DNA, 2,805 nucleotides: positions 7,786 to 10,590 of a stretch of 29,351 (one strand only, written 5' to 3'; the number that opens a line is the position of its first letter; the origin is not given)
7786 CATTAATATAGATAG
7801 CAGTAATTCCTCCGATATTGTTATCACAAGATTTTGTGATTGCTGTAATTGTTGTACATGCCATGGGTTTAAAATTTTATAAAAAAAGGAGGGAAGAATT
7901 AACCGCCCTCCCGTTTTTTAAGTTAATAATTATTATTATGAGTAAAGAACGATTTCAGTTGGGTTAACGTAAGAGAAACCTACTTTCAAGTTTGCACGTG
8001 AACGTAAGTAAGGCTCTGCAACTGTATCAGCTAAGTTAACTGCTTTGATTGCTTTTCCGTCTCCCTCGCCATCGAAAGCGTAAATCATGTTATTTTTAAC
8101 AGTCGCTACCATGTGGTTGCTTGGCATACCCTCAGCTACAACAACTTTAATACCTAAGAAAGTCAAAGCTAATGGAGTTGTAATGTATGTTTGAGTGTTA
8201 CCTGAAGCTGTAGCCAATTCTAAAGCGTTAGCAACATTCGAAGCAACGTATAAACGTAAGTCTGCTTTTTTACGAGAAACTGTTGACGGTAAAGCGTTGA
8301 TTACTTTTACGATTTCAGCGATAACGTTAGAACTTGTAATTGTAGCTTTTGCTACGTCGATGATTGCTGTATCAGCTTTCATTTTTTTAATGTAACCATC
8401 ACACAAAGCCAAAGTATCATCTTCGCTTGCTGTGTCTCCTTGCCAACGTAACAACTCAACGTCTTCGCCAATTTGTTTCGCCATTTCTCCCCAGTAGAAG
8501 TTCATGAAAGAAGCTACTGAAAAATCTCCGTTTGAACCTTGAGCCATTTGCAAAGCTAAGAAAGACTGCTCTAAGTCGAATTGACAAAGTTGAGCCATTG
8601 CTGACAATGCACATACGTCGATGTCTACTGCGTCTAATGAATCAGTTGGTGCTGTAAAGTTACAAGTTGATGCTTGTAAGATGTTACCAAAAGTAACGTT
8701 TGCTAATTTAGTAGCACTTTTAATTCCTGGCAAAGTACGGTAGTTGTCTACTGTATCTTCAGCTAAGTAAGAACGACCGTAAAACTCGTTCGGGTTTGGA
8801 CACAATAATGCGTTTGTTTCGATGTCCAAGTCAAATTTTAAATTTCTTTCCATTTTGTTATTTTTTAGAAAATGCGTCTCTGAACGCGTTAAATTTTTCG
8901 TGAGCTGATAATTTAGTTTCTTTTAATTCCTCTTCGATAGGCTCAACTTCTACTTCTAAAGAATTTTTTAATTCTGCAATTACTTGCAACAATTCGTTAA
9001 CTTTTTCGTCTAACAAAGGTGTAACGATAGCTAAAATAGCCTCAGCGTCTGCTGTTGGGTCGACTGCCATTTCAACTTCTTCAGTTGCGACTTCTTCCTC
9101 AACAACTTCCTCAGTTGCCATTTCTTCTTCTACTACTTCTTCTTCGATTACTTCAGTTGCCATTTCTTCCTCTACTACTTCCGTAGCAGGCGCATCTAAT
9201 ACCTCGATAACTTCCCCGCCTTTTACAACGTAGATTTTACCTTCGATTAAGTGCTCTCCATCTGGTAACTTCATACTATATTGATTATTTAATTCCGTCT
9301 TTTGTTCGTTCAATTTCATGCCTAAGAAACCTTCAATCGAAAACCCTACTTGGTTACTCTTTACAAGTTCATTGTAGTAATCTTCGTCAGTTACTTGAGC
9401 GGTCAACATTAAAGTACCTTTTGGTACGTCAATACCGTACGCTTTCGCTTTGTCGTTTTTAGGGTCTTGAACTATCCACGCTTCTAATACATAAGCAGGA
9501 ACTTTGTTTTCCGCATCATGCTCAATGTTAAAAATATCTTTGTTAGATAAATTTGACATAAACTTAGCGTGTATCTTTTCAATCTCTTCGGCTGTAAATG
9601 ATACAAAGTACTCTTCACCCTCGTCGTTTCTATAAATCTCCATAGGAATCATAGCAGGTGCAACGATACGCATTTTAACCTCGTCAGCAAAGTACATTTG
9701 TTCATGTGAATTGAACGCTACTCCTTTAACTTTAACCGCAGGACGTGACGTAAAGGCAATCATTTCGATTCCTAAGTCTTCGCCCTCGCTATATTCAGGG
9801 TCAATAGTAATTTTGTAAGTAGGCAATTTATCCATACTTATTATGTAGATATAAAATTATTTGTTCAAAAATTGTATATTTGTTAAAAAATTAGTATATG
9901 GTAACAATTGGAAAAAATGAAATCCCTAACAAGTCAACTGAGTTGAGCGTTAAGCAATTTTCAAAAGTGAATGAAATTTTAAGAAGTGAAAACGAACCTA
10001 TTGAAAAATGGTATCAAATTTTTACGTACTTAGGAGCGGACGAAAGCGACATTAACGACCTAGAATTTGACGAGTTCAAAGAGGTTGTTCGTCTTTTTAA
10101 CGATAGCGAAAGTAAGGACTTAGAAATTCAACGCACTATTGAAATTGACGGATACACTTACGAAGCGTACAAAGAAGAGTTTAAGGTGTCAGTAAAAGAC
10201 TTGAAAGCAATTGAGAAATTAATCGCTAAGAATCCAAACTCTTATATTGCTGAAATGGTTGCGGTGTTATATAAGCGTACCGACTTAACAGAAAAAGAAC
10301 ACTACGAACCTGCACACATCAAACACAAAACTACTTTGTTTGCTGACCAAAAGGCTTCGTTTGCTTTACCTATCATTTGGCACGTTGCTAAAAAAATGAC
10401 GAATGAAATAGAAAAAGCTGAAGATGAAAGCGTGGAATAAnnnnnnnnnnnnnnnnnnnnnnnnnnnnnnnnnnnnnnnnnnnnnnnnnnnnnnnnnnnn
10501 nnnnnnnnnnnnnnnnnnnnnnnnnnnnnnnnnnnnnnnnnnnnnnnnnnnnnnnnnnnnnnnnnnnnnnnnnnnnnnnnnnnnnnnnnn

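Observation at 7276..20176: A bipartite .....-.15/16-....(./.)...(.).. element sits directly against four late-gene ATGs: candidate phage-specific late promoters, possibly giving leaderless mRNAs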

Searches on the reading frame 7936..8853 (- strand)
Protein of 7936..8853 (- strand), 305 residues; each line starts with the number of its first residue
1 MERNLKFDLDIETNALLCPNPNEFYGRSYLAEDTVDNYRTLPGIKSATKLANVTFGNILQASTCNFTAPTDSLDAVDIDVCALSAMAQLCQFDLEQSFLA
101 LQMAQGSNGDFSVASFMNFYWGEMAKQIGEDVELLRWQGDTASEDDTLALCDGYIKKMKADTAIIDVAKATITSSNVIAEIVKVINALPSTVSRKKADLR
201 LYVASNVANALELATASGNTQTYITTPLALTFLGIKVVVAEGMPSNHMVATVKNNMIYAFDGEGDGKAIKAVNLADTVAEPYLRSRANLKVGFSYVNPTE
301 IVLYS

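Call 10: search_protein_families(library=phrogs, proteins=[window:7936-8853:-])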
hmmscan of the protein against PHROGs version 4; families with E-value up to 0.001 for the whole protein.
window:7936-8853:- (305 aa): 2 families
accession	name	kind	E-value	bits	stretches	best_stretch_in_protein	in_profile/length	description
phrog_1623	-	head and packaging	4.8e-22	79.7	1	45-261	54-263/305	virion structural protein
phrog_11320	-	unknown function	2.7e-17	63.6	1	39-305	36-305/324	-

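Call 11: search_protein_families(library=pfam, proteins=[window:7936-8853:-], max_evalue=0.01)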
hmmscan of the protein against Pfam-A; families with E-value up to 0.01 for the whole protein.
window:7936-8853:- (305 aa): 0 families

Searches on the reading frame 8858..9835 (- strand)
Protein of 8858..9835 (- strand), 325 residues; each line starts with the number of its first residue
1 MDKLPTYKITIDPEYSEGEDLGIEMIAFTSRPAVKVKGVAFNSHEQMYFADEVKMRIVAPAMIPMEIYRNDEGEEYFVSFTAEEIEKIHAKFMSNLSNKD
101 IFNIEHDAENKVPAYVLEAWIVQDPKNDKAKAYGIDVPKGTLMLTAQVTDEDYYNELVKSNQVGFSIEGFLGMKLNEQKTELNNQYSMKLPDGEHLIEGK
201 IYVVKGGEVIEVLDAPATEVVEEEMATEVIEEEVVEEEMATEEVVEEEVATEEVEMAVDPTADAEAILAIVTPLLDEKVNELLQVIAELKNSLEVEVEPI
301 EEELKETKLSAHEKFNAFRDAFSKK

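Call 10: search_protein_families(library=phrogs, proteins=[window:8858-9835:-])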
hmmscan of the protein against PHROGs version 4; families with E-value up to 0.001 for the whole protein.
window:8858-9835:- (325 aa): 4 families
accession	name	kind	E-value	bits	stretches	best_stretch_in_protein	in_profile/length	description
phrog_24921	-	unknown function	4e-26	92.9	1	4-227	1-228/349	-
phrog_1530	-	other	1.8e-07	31.8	1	44-181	236-360/379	DNA methyltransferase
phrog_15223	-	other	9.8e-07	29.9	1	65-187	18-130/199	protease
phrog_34096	-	head and packaging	3.7e-06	27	1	24-174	103-238/412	head maturation protease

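Call 11: search_protein_families(library=pfam, proteins=[window:8858-9835:-], max_evalue=0.01)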
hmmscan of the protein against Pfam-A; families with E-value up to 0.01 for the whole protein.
window:8858-9835:- (325 aa): 1 family
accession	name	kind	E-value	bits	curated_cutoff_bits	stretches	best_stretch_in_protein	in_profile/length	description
PF14550.11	Peptidase_S78_2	-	1e-10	42.1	24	1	51-170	9-121/126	Putative phage serine protease XkdF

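Call 13: find_related_loci(query=window:8858-9835:-, collection=viral_contigs, flank=10000)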
Query window:8858-9835:- (325 aa) in viral_contigs; peptide patterns used: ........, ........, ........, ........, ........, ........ (x = any residue, [..] = any of these).
316 stretches matched a pattern; 271 encode a relative of the query (tblastn E <= 1e-3); the best 80 are kept; 80 distinct loci.
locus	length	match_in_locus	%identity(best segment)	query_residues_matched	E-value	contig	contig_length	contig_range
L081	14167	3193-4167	98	1-325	0e+0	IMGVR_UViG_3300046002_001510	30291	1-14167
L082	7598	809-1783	98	1-325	0e+0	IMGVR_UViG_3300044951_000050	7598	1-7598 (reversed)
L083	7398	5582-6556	98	1-325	0e+0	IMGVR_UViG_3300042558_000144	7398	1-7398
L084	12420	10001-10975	98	1-325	0e+0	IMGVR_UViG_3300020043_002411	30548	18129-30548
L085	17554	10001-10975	98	1-325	0e+0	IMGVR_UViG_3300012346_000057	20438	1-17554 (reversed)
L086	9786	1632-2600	95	1-325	3e-177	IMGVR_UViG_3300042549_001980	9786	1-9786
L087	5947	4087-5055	95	1-325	2e-179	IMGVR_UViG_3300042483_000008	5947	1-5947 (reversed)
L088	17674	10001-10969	95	1-325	1e-176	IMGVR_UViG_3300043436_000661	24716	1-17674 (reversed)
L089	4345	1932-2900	94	1-325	2e-180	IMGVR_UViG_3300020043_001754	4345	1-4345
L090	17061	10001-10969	94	1-325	1e-173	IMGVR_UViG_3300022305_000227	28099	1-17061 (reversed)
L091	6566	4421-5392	89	1-325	2e-169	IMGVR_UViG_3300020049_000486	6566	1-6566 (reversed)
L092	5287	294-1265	86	1-325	1e-166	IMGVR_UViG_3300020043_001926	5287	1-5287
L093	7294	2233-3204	84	1-325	2e-162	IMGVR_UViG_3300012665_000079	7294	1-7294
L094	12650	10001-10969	95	1-325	3e-177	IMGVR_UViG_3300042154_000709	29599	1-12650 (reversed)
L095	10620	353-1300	77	1-318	9e-144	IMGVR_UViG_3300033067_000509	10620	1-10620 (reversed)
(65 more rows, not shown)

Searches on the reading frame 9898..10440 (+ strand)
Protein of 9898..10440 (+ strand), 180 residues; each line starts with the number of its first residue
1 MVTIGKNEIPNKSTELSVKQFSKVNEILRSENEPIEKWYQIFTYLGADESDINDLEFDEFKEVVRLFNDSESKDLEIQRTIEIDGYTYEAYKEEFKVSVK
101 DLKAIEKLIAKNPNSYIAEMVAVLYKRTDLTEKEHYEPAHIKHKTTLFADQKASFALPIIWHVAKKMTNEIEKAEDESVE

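Call 23: search_protein_families(library=pfam, proteins=[window:9898-10440:+], max_evalue=0.01)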
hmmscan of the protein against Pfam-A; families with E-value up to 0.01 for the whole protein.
window:9898-10440:+ (180 aa): 0 families

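Call 24: search_protein_families(library=phrogs, proteins=[window:9898-10440:+], max_evalue=0.01)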
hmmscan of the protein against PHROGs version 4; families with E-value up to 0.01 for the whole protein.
window:9898-10440:+ (180 aa): 1 family
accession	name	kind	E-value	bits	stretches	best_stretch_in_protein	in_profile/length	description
phrog_10391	-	unknown function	0.0019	18.4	1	38-138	197-296/403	-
